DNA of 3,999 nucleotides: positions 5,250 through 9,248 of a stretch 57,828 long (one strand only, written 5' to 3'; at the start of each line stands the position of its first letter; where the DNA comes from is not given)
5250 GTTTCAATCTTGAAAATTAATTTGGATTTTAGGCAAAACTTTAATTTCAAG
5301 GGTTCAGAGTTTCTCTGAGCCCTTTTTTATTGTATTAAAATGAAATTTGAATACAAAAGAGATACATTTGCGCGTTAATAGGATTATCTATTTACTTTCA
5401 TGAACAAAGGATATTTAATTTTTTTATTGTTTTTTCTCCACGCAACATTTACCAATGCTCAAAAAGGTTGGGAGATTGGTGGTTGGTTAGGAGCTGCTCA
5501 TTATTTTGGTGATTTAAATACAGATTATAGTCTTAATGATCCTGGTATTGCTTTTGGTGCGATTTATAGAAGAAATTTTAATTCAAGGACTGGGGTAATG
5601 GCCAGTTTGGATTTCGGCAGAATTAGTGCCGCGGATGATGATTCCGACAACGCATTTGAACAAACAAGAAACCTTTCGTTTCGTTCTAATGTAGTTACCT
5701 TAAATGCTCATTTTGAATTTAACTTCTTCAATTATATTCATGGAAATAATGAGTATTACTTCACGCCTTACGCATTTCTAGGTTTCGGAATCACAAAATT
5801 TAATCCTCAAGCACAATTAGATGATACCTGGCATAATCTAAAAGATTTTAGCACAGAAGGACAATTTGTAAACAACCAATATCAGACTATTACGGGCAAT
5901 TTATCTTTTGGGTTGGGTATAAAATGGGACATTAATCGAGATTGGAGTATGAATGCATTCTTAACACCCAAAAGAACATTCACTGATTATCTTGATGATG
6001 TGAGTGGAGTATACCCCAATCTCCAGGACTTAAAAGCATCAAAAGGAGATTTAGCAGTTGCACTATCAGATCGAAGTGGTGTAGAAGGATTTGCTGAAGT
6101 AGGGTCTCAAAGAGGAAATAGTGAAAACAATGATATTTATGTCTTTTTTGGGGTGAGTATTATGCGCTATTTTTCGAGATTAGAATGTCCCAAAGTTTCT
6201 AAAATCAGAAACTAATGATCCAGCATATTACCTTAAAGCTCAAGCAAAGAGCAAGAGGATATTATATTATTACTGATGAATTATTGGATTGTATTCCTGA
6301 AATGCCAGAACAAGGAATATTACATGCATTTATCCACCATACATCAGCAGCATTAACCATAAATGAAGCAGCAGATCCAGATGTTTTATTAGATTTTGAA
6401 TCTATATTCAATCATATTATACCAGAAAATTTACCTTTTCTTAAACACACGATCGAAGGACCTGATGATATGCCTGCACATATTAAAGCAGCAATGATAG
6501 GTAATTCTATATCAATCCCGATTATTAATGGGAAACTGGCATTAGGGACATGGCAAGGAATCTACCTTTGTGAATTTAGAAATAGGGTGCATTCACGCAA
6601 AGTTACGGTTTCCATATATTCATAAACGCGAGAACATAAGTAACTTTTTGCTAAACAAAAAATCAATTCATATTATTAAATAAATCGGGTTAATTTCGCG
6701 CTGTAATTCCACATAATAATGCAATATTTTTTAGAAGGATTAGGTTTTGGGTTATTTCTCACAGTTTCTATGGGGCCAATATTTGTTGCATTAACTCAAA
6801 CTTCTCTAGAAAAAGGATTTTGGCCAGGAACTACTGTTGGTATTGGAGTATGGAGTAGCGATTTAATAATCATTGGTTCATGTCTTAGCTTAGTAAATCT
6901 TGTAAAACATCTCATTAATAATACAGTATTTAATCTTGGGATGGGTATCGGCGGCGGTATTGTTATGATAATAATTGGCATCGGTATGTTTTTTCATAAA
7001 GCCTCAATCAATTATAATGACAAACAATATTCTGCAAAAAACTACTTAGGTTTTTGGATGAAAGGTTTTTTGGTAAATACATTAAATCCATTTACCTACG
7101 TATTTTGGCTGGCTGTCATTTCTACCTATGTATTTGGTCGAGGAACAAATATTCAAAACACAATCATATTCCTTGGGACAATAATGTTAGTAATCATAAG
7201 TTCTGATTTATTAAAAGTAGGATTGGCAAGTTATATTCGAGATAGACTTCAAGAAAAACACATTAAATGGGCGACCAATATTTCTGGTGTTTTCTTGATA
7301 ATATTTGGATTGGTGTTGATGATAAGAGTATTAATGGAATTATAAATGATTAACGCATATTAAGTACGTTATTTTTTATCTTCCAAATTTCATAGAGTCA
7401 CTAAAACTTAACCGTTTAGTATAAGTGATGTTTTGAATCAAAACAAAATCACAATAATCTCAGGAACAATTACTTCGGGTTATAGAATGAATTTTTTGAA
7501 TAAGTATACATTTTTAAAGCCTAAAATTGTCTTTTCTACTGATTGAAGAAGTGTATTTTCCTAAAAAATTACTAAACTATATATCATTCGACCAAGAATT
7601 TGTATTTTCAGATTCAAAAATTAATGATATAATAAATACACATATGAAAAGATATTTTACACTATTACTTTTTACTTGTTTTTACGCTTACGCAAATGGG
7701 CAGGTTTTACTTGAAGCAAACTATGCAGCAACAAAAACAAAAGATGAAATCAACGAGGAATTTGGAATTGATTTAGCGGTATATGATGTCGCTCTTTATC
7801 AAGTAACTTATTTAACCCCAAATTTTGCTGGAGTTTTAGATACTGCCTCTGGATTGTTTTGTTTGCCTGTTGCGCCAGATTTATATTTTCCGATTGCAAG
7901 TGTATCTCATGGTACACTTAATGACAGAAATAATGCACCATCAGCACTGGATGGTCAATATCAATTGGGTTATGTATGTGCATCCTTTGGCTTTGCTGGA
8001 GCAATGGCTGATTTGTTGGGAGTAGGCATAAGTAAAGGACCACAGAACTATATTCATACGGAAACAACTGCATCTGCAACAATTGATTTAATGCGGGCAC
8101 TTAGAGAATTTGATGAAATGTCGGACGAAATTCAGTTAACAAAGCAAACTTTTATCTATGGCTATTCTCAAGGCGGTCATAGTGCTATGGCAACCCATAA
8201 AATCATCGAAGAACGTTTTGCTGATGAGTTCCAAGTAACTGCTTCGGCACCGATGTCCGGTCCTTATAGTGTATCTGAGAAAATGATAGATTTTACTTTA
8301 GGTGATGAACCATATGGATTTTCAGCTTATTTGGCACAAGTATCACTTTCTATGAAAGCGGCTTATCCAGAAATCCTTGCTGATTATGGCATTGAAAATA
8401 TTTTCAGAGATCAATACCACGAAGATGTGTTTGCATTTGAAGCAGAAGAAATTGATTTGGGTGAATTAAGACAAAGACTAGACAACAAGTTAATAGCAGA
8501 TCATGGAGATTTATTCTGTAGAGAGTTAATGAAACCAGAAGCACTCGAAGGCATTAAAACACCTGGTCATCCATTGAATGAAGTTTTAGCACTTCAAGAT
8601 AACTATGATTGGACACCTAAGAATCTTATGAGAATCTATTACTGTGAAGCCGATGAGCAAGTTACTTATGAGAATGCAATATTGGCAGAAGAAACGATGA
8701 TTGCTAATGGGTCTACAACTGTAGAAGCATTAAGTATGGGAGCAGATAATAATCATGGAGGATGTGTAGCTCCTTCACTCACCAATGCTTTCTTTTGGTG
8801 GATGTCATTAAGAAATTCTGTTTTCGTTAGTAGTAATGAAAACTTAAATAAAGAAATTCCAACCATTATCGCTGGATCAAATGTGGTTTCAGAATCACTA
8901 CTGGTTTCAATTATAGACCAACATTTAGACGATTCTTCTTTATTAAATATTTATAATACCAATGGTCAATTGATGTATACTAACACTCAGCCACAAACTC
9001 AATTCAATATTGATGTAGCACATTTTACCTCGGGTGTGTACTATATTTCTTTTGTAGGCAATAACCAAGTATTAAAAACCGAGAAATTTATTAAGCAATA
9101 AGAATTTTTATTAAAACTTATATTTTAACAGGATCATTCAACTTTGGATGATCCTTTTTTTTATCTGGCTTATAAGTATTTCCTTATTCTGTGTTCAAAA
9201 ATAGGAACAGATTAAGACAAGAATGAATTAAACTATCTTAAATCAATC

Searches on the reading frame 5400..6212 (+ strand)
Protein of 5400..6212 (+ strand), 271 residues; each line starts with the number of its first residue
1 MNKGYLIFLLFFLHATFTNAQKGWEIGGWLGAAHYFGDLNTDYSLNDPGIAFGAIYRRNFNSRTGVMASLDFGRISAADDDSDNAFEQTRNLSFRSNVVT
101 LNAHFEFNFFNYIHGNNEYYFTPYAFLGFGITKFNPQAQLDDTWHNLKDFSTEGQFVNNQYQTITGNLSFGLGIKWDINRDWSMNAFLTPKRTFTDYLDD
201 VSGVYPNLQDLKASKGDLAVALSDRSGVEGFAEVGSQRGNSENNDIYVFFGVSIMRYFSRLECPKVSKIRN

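Call 12: search_protein_families(library=pfam, proteins=[window:5400-6212:+], max_evalue=0.01)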
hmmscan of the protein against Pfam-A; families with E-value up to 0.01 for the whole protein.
window:5400-6212:+ (271 aa): 2 families
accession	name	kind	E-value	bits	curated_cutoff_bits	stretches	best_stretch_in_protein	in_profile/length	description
PF19573.5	DUF6089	-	1.9e-20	73.6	23.2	1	6-209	4-190/226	Domain of unknown function (DUF6089)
PF13505.12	OMP_b-brl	-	6.3e-09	36.7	28.7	1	9-186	7-148/175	Outer membrane protein beta-barrel domain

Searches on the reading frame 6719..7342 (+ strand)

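Call 79: search_protein_families(library=pfam, proteins=[window:6719-7342:+], max_evalue=0.0001)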
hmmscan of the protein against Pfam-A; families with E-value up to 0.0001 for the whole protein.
window:6719-7342:+ (208 aa): 1 family
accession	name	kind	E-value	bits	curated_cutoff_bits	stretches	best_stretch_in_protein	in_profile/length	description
PF01810.24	LysE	-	2e-20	73.6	25.6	1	12-202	1-191/193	LysE type translocator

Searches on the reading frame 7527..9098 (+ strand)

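Call 79: search_protein_families(library=pfam, proteins=[window:7527-9098:+], max_evalue=0.0001)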
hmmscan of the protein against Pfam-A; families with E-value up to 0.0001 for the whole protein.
window:7527-9098:+ (524 aa): 1 family
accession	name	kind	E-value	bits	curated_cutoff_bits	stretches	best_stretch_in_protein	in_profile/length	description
PF18962.6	Por_Secre_tail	-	2.3e-06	28.2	27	1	468-522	19-74/75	Secretion system C-terminal sorting domain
